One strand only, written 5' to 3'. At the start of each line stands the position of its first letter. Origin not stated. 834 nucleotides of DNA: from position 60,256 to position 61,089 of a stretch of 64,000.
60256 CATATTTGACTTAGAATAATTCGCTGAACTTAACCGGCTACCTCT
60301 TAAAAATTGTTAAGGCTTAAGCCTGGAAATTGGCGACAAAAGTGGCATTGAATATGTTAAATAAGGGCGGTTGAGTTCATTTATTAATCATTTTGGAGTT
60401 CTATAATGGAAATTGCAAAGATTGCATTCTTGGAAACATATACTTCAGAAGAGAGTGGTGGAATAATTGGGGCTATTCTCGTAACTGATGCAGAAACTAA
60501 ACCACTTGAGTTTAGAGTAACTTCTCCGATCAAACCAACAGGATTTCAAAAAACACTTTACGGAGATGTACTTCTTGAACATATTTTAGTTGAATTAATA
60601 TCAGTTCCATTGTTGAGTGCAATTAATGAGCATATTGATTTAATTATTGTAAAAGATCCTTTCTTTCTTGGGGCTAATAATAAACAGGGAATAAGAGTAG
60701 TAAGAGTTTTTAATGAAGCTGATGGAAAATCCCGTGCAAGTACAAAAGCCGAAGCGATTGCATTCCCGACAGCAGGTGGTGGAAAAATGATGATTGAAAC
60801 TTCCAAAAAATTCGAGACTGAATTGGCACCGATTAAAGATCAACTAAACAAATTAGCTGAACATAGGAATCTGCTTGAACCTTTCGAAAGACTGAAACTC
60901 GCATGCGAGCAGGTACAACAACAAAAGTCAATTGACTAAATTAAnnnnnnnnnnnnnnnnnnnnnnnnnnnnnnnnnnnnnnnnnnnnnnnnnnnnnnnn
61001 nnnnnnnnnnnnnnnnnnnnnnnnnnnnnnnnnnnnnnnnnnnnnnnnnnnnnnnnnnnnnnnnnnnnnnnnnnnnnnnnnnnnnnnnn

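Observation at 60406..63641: Two-gene module: unknown 177-aa protein plus a catalytically 'dead' SNF2-like / Mrr-like fusion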

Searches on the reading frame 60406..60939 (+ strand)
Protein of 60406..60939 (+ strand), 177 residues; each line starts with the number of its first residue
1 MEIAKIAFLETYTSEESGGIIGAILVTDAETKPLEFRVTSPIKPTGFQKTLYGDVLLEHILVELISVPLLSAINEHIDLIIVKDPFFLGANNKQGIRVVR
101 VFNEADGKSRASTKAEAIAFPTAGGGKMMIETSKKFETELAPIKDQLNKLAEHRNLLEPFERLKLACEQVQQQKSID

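Call 3: search_protein_families(library=pfam, proteins=[window:60406-60939:+], max_evalue=1)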
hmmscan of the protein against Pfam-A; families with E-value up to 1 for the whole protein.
window:60406-60939:+ (177 aa): 0 families

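Call 4: search_protein_families(library=padloc, proteins=[window:60406-60939:+], max_evalue=1)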
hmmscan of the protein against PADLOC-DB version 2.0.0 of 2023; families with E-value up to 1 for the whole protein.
window:60406-60939:+ (177 aa): 0 families

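Call 5: search_protein_families(library=ncbifam, proteins=[window:60406-60939:+], max_evalue=1)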
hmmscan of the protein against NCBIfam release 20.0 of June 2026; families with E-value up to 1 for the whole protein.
window:60406-60939:+ (177 aa): 0 families

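Call 10: find_homologous_proteins(query=window:60406-60939:+)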
Query window:60406-60939:+ (177 aa): 482 proteins with E <= 0.001 among 585 candidates; the best 120 are listed.
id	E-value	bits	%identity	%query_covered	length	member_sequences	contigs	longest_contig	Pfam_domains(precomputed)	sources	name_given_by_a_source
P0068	1.2e-105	368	98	100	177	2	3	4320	-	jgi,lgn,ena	jgi:hypothetical protein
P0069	5.1e-104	363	97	100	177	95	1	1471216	-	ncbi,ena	-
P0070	6.1e-101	353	94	100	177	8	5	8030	-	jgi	jgi:hypothetical protein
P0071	2.4e-99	348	92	100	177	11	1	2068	-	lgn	-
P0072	2.9e-98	344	91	100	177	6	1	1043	-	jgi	jgi:hypothetical protein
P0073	3.6e-98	344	89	100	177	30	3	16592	-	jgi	-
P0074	1.0e-96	339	89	100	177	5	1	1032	-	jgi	jgi:hypothetical protein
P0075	2.6e-96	338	89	100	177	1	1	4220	-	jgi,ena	-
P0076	5.0e-96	337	88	100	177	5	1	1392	-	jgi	-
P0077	1.6e-94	332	87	100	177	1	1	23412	-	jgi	jgi:hypothetical protein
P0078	1.2e-91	323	84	100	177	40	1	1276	-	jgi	jgi:hypothetical protein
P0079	1.0e-90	320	82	100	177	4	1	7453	-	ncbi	-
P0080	2.8e-90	318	83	100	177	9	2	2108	-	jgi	jgi:hypothetical protein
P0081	1.1e-89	316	84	100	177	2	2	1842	-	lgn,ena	-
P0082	3.8e-87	308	79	100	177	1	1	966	-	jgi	jgi:hypothetical protein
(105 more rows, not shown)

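Call 21: search_solved_structures(query=A3, max_evalue=10)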
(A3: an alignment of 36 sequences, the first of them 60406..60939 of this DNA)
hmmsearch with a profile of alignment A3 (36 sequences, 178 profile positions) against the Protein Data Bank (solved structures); distinct sequences matched with E-value up to 10: 3.
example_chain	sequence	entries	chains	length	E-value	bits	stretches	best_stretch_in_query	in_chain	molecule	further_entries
6pwb_AG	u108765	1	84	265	0.24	14.5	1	104-169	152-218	Flagellin B1 (FlaB1)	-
9lrz_A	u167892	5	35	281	0.31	14.1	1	104-169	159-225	Flagellin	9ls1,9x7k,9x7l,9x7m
6cv0_A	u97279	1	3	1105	0.87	12.6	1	41-157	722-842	Spike glycoprotein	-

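Call 22: search_protein_families(library=phrogs, proteins=[window:60406-60939:+], max_evalue=0.1)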
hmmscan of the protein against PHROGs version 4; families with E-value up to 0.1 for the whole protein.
window:60406-60939:+ (177 aa): 0 families

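Call 27: search_protein_representatives(protein=window:60406-60939:+)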
Query: 177 residues. Proteins with E-value up to 0.001 (for the whole library): 902; up to 1e-10: 207; up to 1e-30: 6. The best 150 are listed.
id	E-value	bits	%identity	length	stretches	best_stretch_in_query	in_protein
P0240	9.9e-46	171.9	51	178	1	4-174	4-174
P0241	4.5e-40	153.5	57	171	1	1-143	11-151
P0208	7.2e-34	133.3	44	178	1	1-171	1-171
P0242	6.0e-33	130.4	61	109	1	69-175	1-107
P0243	1.2e-31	126.2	40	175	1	1-174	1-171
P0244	3.5e-31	124.6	43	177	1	4-173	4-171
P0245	2.5e-30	121.8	41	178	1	3-173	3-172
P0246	3.5e-27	111.6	38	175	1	4-174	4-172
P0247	1.3e-26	109.8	41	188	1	5-174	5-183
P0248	3.9e-25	105.0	36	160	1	1-172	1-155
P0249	1.8e-23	99.6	36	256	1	4-174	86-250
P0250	2.2e-23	99.3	38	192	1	4-175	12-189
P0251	2.9e-23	98.9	36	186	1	6-175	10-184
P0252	4.4e-23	98.3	44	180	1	3-174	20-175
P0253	4.6e-23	98.2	38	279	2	4-112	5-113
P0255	2.6e-22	95.8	36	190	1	6-176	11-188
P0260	5.0e-21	91.6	38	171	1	5-174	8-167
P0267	6.5e-20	88.0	32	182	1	1-170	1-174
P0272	1.0e-18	84.1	32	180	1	4-177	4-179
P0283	7.4e-18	81.3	32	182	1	2-169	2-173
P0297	1.0e-16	77.6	29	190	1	5-174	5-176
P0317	1.6e-15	73.7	29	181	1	6-168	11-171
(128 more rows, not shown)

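Call 28: predict_structure(alignment_id=A3)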
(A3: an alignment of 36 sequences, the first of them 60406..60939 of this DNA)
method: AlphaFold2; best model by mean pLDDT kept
length: 177 residues; sequences in the alignment: 36
mean_pLDDT: 88.6   pTM: 0.86
mean pLDDT of the five models: 88.6, 87.6, 87.3, 86.6, 86.0
residues with pLDDT >= 90: 110; 70-90: 55; 50-70: 10; < 50: 2
segments of 3 or more residues with pLDDT < 50: none
pLDDT, mean of each block of 10 residues (from residue 1): 91 78 94 93 91 93 94 94 94 90 88 88 74 93 92 88 89 62
secondary structure, 60 per line:
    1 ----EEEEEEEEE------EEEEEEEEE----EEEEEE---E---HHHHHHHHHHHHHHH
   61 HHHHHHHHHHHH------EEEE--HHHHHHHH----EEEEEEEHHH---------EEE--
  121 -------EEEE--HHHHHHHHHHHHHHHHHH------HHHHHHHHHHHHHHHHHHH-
elements in order: E5-13 E20-28 E33-38 H46-72 E79-82 H85-92 E97-103 E116-118 E128-131 H134-151 H158-176

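Call 31: fold_search(model_id=the predicted structure, library=pdb)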
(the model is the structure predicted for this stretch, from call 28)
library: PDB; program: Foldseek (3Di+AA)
matches with E <= 10: 1318; with E <= 0.001: 23
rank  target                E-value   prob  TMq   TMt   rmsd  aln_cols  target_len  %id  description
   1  6ozj_A                1.6e-06  1.00  0.53  0.41   8.5       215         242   12  Crystal structure of Mus musculus (Mm) Endonuclease V in complex with a 23mer RNA oligo containing an inosine in the a (released 2019-09-04)
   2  6ozo_A                3.4e-06  1.00  0.53  0.41   8.7       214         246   11  Crystal structure of Mus musculus (Mm) Endonuclease V in complex with a 23mer RNA oligo containing an inosine after a  (released 2019-09-04)
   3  6ozi_A                3.4e-06  1.00  0.47  0.36   9.0       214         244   10  Crystal structure of Ciona intestinalis (Ci) Endonuclease V (D234N) in complex with a 23mer DNA containing an inosine  (released 2019-09-04)
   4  6ozq_A                3.6e-06  1.00  0.53  0.41   8.7       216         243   10  Crystal structure of Mus musculus (Mm) Endonuclease V (K155M) in complex with a 23mer RNA oligo containing an inosine  (released 2019-09-04)
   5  6ozl_A                5.2e-06  1.00  0.52  0.40   8.8       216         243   12  Crystal structure of Mus musculus (Mm) Endonuclease V in complex with a 23mer RNA oligo containing an inosine after a  (released 2019-09-04)
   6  6ozk_A                6.7e-06  1.00  0.53  0.41   8.7       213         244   11  Crystal structure of Mus musculus (Mm) Endonuclease V in complex with a 23mer RNA oligo containing an inosine after 68 (released 2019-09-04)
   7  6ozh_D                7.7e-06  1.00  0.56  0.44   6.6       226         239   11  Crystal structure of Ciona intestinalis (Ci) Endonuclease V in complex with a 24mer DNA containing an inosine followed (released 2019-09-04)
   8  6ozi_B                7.7e-06  1.00  0.48  0.37   8.9       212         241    9  Crystal structure of Ciona intestinalis (Ci) Endonuclease V (D234N) in complex with a 23mer DNA containing an inosine  (released 2019-09-04)
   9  6ozp_A                9.2e-06  1.00  0.56  0.43   8.7       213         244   10  Crystal structure of Mus musculus (Mm) Endonuclease V in complex with a 23mer RNA oligo containing an inosine after a  (released 2019-09-04)
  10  6ozs_A                1.3e-05  1.00  0.57  0.44   7.1       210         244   10  Crystal structure of Mus musculus (Mm) Endonuclease V in complex with a 23mer RNA oligo containing an inosine after a  (released 2019-09-04)
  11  6ozr_A                1.5e-05  1.00  0.56  0.43   7.4       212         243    9  Crystal structure of Mus musculus (Mm) Endonuclease V in complex with a 23mer RNA oligo containing an inosine after a  (released 2019-09-04)
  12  6ozm_A                1.6e-05  1.00  0.55  0.42   8.6       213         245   10  Crystal structure of Mus musculus (Mm) Endonuclease V in complex with a 23mer RNA oligo containing an inosine after a  (released 2019-09-04)
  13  4xpu_A                1.7e-05  1.00  0.42  0.37   7.8       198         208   12  The crystal structure of EndoV from E.coli (released 2015-08-19)
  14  6ozh_A                1.8e-05  1.00  0.50  0.38   7.0       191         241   10  Crystal structure of Ciona intestinalis (Ci) Endonuclease V in complex with a 24mer DNA containing an inosine followed (released 2019-09-04)
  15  5aoy                  2.4e-05  1.00  0.49  0.39   8.4       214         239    9  Structure of mouse Endonuclease V (released 2016-05-04)
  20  3ga2                  9.5e-05  1.00  0.63  0.49   5.4       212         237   11  Crystal structure of the Endonuclease_V (BSU36170) from Bacillus subtilis, Northeast Structural Genomics Consortium Targ (released 2009-02-24)
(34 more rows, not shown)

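Call 48: find_related_loci(query=A3, collection=genome_contigs, flank=8000)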
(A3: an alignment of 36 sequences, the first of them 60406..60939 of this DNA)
Query A3 (177 aa) in genome_contigs; peptide patterns used: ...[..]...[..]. (x = any residue, [..] = any of these).
177 stretches matched a pattern; 173 encode a relative of the query (tblastn E <= 1e-3); the best 80 are kept; 80 distinct loci.
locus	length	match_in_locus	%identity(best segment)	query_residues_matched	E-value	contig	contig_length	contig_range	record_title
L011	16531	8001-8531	99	1-177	7e-116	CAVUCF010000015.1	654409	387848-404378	MAG: uncultured Ignavibacteriaceae bacterium isolate MFD02979.bin.1.207 genome assembly, contig: contig_24762, whole gen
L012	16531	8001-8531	98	1-177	2e-114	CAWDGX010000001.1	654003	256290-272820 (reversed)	MAG: uncultured Ignavibacteriaceae bacterium isolate MFD03804.bin.2.117 genome assembly, contig: contig_10299, whole gen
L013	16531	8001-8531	97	1-177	8e-113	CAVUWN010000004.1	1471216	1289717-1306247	MAG: uncultured Ignavibacteriaceae bacterium isolate MFD05684.bin.1.58 genome assembly, contig: contig_26564, whole geno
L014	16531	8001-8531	95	1-177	4e-112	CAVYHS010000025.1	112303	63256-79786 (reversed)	MAG: uncultured Ignavibacteriaceae bacterium isolate MFD03551.bin.3.181 genome assembly, contig: contig_81050, whole gen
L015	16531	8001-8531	95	1-177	3e-111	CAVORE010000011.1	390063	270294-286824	MAG: uncultured Ignavibacteriaceae bacterium isolate MFD09964.bin.2.250 genome assembly, contig: contig_28426, whole gen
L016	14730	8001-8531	92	1-177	3e-108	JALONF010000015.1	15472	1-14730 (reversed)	MAG: Ignavibacteriaceae bacterium isolate Prado070 scaffold_5551, whole genome shotgun sequence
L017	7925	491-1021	89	1-177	1e-106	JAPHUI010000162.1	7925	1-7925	MAG: Ignavibacteriaceae bacterium isolate S1D-Bin_2 c_000001279538, whole genome shotgun sequence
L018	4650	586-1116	90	1-177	7e-107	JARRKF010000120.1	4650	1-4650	MAG: Ignavibacteriaceae bacterium isolate Spart_039_MAG scaffold_26621, whole genome shotgun sequence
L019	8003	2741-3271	88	1-177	5e-105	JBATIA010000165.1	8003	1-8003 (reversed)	MAG: Ignavibacteriaceae bacterium isolate MFD10217_ilm_asm_bin5 k127_298642, whole genome shotgun sequence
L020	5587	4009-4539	84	1-177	1e-100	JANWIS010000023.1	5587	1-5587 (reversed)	MAG: Ignavibacteriaceae bacterium isolate CRAIB_MAG47 c_000000009796, whole genome shotgun sequence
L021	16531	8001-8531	83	1-177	4e-99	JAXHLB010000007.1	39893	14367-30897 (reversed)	MAG: Ignavibacteriaceae bacterium isolate Salar_de_Ascotan_sediment_MAG_ASE4 contig_654_polypolish, whole genome shotgun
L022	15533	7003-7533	83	1-177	4e-99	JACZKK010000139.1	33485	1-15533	MAG: Ignavibacteriaceae bacterium isolate MAG43 ignavibacteriales_1_contig_854418, whole genome shotgun sequence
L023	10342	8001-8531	84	1-177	3e-99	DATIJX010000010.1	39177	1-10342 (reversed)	MAG TPA_asm: Ignavibacteriaceae bacterium isolate SMAG_U15702 k141_4776, whole genome shotgun sequence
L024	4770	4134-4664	83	1-177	2e-98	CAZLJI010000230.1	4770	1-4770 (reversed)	MAG TPA_asm: uncultured Ignavibacteriaceae bacterium isolate SRP319275_co4_56 genome assembly, contig: NODE_15806_length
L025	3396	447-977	82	1-177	6e-99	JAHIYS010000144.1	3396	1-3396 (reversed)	MAG: Gammaproteobacteria bacterium isolate Modern_marine.mb.132 Modern_marine.mb.132_k141_1485667, whole genome shotgun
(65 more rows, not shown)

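Call 62: list_cluster_members(proteins=[P0243, P0246, P0250, P0255, P0260, P0267, P0272, P0283, P0297, P0317])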
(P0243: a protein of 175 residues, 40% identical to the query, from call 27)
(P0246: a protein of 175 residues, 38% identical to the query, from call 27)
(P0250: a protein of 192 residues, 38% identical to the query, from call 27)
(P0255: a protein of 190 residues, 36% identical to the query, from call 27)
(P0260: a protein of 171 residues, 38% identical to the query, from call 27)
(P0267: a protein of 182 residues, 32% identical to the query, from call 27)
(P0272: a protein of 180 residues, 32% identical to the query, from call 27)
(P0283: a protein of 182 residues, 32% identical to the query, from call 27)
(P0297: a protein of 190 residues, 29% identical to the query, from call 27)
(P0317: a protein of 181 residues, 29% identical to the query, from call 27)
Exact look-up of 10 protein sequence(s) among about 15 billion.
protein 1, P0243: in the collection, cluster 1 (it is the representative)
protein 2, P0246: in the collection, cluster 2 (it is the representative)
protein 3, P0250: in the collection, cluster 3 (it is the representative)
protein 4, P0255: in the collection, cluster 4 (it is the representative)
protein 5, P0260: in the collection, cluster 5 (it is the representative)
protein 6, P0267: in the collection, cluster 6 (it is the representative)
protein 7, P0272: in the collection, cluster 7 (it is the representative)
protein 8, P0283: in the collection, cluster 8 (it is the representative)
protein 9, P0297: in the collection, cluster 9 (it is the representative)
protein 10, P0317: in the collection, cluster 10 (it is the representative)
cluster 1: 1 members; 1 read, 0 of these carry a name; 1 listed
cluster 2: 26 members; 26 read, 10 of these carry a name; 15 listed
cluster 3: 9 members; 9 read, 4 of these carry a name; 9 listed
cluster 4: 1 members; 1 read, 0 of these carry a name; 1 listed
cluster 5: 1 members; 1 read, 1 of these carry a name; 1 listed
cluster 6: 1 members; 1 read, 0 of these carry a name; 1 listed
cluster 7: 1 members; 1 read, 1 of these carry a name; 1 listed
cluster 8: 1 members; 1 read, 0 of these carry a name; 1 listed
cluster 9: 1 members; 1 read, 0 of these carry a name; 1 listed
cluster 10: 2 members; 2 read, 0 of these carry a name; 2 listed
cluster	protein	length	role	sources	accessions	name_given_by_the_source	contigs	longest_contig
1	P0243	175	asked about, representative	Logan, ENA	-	-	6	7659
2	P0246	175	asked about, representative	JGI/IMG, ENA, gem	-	-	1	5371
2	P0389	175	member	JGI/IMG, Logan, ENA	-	hypothetical protein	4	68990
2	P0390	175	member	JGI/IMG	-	hypothetical protein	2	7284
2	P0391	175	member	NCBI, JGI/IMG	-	hypothetical protein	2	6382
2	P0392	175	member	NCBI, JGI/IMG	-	hypothetical protein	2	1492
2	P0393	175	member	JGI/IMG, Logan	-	hypothetical protein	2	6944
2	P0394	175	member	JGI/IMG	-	hypothetical protein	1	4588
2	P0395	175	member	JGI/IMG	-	hypothetical protein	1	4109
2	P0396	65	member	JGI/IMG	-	hypothetical protein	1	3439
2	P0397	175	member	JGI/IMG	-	hypothetical protein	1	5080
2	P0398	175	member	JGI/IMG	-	hypothetical protein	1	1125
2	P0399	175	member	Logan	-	-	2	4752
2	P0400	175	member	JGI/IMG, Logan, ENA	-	-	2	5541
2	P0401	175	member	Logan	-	-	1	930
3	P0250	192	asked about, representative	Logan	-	-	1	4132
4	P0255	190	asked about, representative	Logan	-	-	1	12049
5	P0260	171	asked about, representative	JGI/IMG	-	hypothetical protein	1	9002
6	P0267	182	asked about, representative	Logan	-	-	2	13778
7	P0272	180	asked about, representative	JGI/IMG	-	hypothetical protein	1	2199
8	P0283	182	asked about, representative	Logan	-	-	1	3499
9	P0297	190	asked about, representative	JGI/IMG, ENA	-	-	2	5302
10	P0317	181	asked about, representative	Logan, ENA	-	-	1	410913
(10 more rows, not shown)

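Call 63: find_encoding_contigs(protein=P0317, flank=8000, max_places=1)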
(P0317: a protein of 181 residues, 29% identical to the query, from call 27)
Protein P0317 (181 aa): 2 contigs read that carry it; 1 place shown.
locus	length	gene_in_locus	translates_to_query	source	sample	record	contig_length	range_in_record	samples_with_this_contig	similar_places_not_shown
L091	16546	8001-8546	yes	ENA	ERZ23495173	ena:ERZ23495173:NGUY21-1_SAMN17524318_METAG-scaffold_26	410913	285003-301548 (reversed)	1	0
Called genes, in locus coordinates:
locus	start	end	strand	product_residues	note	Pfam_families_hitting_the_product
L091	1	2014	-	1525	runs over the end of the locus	PF04997:RNA_pol_Rpb1_1, PF00623:RNA_pol_Rpb1_2, PF04983:RNA_pol_Rpb1_3, PF05000:RNA_pol_Rpb1_4, PF04998:RNA_pol_Rpb1_5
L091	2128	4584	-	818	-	PF04565:RNA_pol_Rpb2_3, PF10385:RNA_pol_Rpb2_45, PF00562:RNA_pol_Rpb2_6, PF04560:RNA_pol_Rpb2_7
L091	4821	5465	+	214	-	-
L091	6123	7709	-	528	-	PF00890:FAD_binding_2 (faint), PF01266:DAO (weak), PF01593:Amino_oxidase, PF07992:Pyr_redox_2 (faint), PF12831:FAD_oxidored (faint), PF13450:NAD_binding_8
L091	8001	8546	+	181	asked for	-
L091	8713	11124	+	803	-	PF00270:DEAD, PF04851:ResIII, PF00176:SNF2-rel_dom, PF00271:Helicase_C, PF04471:Mrr_cat, PF22722:NA-iREase1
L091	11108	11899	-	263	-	PF04909:Amidohydro_2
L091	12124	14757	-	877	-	PF07517:SecA_DEAD, PF01043:SecA_PP_bind, PF21090:P-loop_SecA, PF07516:SecA_SW, PF02810:SEC-C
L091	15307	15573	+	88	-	PF00312:Ribosomal_S15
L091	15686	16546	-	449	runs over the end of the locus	PF01547:SBP_bac_1, PF13416:SBP_bac_8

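Call 77: fold_search(model_id=the predicted structure, library=viral)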
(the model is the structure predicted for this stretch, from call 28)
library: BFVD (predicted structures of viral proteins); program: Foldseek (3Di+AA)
matches with E <= 10: 1317; with E <= 0.001: 1
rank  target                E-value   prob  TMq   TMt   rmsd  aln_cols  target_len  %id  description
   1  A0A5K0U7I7            3.0e-04  0.99  0.37  0.08  12.3       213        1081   12  Endonuclease V [Yasminevirus sp. GU-2018]
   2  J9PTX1                6.5e-03  0.99  0.32  0.52   3.8        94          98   16  Uncharacterized protein [Bacillus phage BCD7]
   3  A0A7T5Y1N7            7.4e-03  0.91  0.23  0.31   8.2        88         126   15  Pol protein (Fragment) [Bat gammaretrovirus]
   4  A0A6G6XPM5            7.9e-03  0.90  0.26  0.15   6.3        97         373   13  (no name in the UniProt tables at hand)
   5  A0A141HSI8            8.4e-03  0.91  0.26  0.27   8.9        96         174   11  (no name in the UniProt tables at hand)
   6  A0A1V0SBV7            1.3e-02  0.38  0.26  0.19  10.8       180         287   12  Transposase DDE domain protein [Catovirus CTV1]
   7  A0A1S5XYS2            1.8e-02  0.98  0.33  0.33   5.6        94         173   12  (no name in the UniProt tables at hand)
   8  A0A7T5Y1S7            2.0e-02  0.80  0.23  0.16   8.2        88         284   15  Pol protein (Fragment) [Bat gammaretrovirus]
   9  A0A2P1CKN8            2.2e-02  0.54  0.23  0.19   8.2        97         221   15  RNAseH [Pantoea phage vB_PagS_Vid5]
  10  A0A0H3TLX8            2.2e-02  0.51  0.27  0.12  14.7       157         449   12  (no name in the UniProt tables at hand)
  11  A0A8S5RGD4            2.3e-02  0.82  0.29  0.34   7.2       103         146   13  Uncharacterized protein [virus sp. ctiha2]
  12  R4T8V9                2.3e-02  0.47  0.32  0.15  13.5       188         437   12  Terminase large subunit [Halogranum tailed virus 1]
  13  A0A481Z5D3            2.4e-02  0.66  0.28  0.21  13.5       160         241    9  ribonuclease H [Pithovirus LCPAC201]
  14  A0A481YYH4            2.4e-02  0.23  0.22  0.13  21.1       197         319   11  adenine phosphoribosyltransferase [Marseillevirus LCMAC201]
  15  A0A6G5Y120            2.8e-02  0.13  0.16  0.16  14.4       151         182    9  (no name in the UniProt tables at hand)
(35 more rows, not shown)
